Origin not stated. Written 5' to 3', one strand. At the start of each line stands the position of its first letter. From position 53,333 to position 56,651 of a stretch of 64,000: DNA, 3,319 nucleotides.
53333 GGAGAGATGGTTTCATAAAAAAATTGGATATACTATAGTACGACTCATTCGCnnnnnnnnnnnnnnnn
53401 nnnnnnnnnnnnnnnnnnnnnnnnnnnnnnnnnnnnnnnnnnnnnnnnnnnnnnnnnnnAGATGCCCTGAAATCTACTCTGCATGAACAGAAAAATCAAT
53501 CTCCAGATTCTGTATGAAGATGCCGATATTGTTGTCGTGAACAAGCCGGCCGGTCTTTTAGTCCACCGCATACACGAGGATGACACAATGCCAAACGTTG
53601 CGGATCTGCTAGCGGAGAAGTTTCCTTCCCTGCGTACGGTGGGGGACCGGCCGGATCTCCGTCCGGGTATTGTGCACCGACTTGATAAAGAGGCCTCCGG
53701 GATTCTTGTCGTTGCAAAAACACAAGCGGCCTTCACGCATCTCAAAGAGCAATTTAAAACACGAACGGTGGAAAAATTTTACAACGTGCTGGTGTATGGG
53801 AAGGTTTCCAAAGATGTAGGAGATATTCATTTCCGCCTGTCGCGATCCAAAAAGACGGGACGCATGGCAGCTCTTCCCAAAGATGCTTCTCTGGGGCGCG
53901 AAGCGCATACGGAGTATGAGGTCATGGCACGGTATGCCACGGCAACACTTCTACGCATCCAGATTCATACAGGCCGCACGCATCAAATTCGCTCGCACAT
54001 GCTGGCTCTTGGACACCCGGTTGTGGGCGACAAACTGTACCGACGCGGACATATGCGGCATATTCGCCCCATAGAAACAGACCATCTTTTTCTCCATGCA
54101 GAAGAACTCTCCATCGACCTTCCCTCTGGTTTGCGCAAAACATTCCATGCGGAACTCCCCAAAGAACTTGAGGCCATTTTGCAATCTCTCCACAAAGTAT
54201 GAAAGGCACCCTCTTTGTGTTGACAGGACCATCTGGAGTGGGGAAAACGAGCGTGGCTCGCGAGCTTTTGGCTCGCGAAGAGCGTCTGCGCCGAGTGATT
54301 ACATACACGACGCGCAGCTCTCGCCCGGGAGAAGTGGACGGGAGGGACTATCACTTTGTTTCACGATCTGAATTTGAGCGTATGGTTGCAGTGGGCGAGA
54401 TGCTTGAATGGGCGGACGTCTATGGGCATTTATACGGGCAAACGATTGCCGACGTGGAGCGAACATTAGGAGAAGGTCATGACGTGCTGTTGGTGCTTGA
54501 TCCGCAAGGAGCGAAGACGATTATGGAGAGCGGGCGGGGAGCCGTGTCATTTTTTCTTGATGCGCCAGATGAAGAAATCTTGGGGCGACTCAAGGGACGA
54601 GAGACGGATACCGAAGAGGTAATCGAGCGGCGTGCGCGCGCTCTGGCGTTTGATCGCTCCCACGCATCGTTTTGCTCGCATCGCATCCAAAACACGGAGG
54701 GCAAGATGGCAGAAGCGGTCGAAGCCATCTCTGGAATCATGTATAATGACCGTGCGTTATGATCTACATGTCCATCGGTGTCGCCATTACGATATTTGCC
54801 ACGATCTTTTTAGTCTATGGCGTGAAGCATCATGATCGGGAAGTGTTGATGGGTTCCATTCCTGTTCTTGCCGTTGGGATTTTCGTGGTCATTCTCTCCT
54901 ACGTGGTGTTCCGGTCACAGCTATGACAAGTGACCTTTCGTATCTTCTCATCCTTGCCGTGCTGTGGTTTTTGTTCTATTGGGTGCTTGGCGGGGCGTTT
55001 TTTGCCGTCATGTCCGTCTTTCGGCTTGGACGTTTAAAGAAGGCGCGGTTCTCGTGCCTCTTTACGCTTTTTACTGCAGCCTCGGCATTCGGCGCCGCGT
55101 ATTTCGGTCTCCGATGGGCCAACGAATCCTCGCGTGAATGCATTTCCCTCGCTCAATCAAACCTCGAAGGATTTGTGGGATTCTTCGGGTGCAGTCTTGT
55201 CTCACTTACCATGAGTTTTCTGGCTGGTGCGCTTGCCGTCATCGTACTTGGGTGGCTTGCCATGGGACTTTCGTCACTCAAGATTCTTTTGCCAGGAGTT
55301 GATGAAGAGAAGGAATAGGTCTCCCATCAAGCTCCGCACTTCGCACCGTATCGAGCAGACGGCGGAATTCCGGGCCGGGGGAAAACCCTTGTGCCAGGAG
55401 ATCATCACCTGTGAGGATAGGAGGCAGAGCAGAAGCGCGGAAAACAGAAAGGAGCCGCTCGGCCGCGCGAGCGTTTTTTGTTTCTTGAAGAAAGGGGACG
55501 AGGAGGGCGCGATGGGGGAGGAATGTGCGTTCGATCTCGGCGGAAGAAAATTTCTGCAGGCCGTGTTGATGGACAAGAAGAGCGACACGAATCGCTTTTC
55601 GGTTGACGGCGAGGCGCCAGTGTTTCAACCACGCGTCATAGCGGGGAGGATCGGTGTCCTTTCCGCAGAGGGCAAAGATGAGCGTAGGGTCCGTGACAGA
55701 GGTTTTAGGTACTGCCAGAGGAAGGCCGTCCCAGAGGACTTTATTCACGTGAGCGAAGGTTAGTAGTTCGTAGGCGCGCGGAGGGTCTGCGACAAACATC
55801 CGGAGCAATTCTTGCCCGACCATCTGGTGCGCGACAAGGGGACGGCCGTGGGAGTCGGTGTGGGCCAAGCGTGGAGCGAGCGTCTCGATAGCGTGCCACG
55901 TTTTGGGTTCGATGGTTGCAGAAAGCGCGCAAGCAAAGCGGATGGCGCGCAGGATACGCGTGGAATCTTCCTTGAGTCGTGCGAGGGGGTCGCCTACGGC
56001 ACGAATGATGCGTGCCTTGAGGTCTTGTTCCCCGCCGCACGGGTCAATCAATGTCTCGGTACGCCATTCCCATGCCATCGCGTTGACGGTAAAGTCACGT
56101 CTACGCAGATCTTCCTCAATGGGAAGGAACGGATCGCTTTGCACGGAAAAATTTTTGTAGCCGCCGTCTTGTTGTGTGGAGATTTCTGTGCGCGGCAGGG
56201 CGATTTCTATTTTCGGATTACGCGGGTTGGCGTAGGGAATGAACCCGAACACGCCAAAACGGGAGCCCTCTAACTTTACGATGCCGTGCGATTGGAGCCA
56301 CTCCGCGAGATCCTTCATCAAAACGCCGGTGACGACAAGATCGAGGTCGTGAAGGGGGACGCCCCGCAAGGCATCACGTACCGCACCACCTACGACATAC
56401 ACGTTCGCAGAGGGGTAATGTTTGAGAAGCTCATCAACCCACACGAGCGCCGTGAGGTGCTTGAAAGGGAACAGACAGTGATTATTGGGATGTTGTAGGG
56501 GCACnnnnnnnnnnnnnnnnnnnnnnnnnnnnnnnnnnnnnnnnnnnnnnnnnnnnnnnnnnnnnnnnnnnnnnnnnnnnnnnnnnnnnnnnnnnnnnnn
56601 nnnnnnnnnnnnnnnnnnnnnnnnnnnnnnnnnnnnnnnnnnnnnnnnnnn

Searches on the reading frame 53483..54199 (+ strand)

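Call 87: search_protein_families(library=pfam, proteins=[window:53483-54199:+], max_evalue=0.001)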
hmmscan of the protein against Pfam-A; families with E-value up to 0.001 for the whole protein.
window:53483-54199:+ (239 aa): 1 family
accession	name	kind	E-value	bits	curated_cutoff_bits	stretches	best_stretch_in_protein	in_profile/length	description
PF00849.27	PseudoU_synth_2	-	2.7e-30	106.1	26.8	1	15-174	1-151/152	RNA pseudouridylate synthase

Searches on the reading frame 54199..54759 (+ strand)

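Call 87: search_protein_families(library=pfam, proteins=[window:54199-54759:+], max_evalue=0.001)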
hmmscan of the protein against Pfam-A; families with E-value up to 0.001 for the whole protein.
window:54199-54759:+ (187 aa): 5 families
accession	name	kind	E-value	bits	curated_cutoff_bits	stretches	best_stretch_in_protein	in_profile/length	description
PF00625.27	Guanylate_kin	-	1e-32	113.7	25.2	1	4-157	3-158/182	Guanylate kinase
PF13238.12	AAA_18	-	2.3e-08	35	29.4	1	7-142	2-119/128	AAA domain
PF13671.12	AAA_33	-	1.3e-05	26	27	1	5-142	1-129/143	AAA domain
PF13401.12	AAA_22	-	4e-05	24.4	27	1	4-42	6-45/130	AAA domain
PF13191.12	AAA_16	-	6.4e-05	24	32.6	1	5-30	26-51/167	AAA ATPase domain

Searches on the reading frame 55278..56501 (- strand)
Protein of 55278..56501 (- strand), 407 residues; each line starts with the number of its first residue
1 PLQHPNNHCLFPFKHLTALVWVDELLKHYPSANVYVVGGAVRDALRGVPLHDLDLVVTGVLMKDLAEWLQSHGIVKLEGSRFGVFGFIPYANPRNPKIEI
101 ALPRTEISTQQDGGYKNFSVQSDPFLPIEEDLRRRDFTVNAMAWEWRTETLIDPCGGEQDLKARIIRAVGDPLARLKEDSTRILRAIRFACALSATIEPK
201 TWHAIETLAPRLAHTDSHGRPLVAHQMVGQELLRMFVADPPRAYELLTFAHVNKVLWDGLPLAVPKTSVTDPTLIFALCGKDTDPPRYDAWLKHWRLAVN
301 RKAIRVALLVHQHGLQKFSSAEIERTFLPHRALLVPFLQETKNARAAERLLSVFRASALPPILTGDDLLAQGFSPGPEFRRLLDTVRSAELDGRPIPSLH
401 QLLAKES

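Call 87: search_protein_families(library=pfam, proteins=[window:55278-56501:-], max_evalue=0.001)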
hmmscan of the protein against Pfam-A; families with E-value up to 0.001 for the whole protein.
window:55278-56501:- (407 aa): 1 family
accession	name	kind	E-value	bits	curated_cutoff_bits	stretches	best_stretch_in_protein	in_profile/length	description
PF01743.26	PolyA_pol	-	7.1e-22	78.5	23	1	34-167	1-126/126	Poly A polymerase head domain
